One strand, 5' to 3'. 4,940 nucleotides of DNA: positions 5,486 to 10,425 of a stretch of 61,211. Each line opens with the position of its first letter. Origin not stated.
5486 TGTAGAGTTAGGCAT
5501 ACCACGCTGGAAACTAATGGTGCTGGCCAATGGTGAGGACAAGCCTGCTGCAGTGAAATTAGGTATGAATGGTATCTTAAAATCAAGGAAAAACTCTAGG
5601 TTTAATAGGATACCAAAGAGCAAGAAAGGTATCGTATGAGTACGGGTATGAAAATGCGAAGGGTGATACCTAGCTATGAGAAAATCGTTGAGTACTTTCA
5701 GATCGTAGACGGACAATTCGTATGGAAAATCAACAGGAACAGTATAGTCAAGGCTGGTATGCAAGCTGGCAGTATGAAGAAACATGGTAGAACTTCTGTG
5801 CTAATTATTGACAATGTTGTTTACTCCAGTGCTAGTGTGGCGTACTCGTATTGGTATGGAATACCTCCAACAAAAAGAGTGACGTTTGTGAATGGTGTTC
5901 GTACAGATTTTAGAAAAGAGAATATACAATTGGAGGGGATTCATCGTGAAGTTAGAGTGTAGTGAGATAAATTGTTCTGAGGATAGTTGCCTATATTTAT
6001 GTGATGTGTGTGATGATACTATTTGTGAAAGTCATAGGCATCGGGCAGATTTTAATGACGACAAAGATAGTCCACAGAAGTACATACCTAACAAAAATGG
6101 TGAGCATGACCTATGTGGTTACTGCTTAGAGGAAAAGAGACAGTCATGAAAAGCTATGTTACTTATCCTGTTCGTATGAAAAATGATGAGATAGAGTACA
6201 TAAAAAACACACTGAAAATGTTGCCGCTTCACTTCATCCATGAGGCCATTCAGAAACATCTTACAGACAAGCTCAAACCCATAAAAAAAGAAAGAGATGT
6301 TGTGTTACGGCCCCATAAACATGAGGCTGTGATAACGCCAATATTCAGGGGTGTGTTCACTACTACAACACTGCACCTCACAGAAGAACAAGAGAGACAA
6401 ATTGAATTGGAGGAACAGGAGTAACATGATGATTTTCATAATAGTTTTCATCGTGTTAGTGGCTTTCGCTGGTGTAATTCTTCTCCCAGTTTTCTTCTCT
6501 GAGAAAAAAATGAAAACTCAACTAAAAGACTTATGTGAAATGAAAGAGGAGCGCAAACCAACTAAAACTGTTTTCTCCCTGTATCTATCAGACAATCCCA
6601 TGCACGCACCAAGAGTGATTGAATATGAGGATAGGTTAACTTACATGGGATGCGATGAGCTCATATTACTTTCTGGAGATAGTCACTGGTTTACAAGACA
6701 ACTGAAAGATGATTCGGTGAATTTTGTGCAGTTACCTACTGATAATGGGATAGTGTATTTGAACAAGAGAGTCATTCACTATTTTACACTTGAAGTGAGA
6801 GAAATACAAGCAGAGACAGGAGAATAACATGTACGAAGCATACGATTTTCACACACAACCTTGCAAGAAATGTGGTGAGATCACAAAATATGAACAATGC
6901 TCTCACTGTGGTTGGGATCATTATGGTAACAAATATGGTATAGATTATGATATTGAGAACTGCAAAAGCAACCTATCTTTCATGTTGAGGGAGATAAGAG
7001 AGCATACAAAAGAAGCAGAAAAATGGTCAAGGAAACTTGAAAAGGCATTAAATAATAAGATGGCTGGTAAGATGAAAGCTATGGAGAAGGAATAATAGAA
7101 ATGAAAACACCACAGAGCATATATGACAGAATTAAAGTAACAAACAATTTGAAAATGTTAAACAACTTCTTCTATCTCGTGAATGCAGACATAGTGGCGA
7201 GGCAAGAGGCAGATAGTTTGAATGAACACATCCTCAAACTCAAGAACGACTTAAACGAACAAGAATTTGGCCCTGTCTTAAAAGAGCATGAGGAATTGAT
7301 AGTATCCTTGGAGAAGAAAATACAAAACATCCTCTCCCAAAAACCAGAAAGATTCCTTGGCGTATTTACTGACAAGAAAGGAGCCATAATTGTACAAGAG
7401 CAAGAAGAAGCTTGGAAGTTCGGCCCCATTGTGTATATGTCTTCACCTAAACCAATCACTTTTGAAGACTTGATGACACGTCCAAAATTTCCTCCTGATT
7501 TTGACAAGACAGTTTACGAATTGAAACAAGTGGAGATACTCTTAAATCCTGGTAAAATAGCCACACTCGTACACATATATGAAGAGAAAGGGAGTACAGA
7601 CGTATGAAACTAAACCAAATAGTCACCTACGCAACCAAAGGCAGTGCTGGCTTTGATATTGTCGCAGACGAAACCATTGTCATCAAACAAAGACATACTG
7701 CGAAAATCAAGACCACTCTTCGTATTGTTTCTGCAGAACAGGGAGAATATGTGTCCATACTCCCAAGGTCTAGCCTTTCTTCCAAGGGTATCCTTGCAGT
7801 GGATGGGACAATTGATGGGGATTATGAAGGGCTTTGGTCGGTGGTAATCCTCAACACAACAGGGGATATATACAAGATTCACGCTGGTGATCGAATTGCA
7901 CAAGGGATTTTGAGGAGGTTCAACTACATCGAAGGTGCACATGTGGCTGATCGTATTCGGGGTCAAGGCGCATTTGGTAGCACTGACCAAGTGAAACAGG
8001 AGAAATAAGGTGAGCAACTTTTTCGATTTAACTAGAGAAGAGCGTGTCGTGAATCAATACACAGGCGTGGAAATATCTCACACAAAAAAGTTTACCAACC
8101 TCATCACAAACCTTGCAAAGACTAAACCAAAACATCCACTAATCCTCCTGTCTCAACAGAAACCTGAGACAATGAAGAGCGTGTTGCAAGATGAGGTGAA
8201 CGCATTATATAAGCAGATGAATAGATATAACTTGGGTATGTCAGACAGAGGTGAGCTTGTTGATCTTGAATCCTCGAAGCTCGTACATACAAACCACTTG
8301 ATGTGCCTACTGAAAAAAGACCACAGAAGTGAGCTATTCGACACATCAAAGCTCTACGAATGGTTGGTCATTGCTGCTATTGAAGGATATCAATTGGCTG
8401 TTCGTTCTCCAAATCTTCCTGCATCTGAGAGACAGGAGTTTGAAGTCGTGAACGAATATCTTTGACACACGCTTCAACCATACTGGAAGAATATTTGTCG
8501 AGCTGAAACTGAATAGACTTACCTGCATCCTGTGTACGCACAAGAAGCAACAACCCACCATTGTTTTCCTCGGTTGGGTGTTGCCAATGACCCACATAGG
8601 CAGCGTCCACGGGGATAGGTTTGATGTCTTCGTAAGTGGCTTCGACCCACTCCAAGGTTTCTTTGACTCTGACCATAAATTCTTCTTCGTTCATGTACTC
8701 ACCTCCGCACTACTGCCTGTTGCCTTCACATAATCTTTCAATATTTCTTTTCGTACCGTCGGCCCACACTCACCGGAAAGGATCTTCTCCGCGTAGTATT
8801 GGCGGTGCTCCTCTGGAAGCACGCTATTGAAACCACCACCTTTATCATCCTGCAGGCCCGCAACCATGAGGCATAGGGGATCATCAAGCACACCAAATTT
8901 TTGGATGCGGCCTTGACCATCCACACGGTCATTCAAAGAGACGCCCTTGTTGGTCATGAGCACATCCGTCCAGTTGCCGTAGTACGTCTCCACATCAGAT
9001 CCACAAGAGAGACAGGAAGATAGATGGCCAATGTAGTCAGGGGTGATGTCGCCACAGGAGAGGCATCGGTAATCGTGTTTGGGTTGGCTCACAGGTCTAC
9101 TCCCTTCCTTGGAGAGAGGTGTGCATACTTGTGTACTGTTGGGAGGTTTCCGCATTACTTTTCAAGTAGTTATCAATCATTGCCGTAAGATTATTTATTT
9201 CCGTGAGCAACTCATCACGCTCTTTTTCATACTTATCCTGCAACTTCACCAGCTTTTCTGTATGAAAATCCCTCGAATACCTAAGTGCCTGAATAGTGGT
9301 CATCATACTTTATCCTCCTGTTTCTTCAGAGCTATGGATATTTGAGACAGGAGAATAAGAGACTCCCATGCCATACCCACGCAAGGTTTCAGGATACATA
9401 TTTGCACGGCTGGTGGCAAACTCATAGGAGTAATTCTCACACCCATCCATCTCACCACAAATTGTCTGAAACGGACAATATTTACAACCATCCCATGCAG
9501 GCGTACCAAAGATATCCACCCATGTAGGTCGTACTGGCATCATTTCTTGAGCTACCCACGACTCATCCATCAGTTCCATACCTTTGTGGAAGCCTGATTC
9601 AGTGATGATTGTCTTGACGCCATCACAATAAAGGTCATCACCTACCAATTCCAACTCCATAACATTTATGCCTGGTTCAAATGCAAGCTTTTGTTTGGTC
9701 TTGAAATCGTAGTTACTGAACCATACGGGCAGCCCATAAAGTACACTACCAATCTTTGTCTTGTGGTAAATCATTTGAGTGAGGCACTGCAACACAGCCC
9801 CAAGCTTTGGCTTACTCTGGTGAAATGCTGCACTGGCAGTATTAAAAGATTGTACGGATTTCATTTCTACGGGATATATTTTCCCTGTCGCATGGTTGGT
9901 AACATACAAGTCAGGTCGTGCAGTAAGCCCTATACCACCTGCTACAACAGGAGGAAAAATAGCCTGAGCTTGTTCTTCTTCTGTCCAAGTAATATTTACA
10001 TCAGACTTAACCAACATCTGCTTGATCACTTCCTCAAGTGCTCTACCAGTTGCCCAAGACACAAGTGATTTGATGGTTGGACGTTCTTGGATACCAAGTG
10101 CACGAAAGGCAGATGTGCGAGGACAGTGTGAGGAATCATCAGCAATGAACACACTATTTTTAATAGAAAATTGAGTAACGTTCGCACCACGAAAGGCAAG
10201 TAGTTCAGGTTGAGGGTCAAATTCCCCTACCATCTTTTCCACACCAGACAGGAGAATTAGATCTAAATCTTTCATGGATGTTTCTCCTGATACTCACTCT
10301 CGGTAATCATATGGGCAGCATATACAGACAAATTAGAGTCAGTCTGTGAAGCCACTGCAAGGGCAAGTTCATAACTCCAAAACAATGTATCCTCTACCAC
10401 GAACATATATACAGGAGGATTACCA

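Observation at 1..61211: The word (GA)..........(TA) is about 50-fold over-represented, on both strands and in all reading frames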

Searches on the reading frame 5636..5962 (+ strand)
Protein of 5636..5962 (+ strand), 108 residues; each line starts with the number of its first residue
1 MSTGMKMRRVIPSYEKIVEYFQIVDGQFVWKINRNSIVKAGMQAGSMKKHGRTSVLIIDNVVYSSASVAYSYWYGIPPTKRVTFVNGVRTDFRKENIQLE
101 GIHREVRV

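Call 67: search_protein_families(library=pfam, max_evalue=0.01, proteins=[window:5636-5962:+])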
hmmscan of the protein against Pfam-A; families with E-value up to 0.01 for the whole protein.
window:5636-5962:+ (108 aa): 1 family
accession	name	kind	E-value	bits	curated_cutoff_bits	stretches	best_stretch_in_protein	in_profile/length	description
PF13392.12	HNH_3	-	0.00045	20.2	24.8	1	68-99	6-38/46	HNH endonuclease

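Call 75: search_protein_families(library=ncbifam, max_evalue=0.01, proteins=[window:5636-5962:+])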
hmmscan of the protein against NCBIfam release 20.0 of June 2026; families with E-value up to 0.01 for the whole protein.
window:5636-5962:+ (108 aa): 0 families

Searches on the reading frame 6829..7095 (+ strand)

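Call 67: search_protein_families(library=pfam, max_evalue=0.01, proteins=[window:6829-7095:+])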
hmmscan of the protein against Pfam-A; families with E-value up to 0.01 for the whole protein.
window:6829-7095:+ (88 aa): 1 family
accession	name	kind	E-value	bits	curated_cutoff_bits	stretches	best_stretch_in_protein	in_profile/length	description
PF03148.19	Tektin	-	0.0094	15.2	34.3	0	41-82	255-296/383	Tektin family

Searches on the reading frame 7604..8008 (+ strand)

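Call 49: search_protein_families(library=pfam, max_evalue=0.01, proteins=[window:7604-8008:+])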
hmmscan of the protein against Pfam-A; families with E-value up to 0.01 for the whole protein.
window:7604-8008:+ (134 aa): 1 family
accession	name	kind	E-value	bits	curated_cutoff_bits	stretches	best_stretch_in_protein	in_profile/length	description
PF00692.24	dUTPase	-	5.3e-24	84.9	22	1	5-127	4-128/129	dUTPase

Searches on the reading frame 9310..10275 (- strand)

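Call 29: search_protein_families(library=pfam, max_evalue=0.01, proteins=[window:9310-10275:-])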
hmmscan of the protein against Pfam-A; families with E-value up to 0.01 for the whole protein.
window:9310-10275:- (321 aa): 0 families

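Call 30: search_protein_families(library=phrogs, max_evalue=0.001, proteins=[window:9310-10275:-])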
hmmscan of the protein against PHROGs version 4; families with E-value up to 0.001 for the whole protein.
window:9310-10275:- (321 aa): 1 family
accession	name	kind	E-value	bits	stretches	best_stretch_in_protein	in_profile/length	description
phrog_1706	-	DNA, RNA and nucleotide metabolism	3.9e-05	24.2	1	46-274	53-243/293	CRISPR/Cas system associated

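Call 75: search_protein_families(library=ncbifam, max_evalue=0.01, proteins=[window:9310-10275:-])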
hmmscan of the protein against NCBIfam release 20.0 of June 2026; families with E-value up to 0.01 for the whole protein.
window:9310-10275:- (321 aa): 1 family
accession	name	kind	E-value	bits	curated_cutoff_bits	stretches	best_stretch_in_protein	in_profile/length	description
TIGR00372.1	cas4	equivalog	8.2e-05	22.5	65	0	47-144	8-93/180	CRISPR-associated protein Cas4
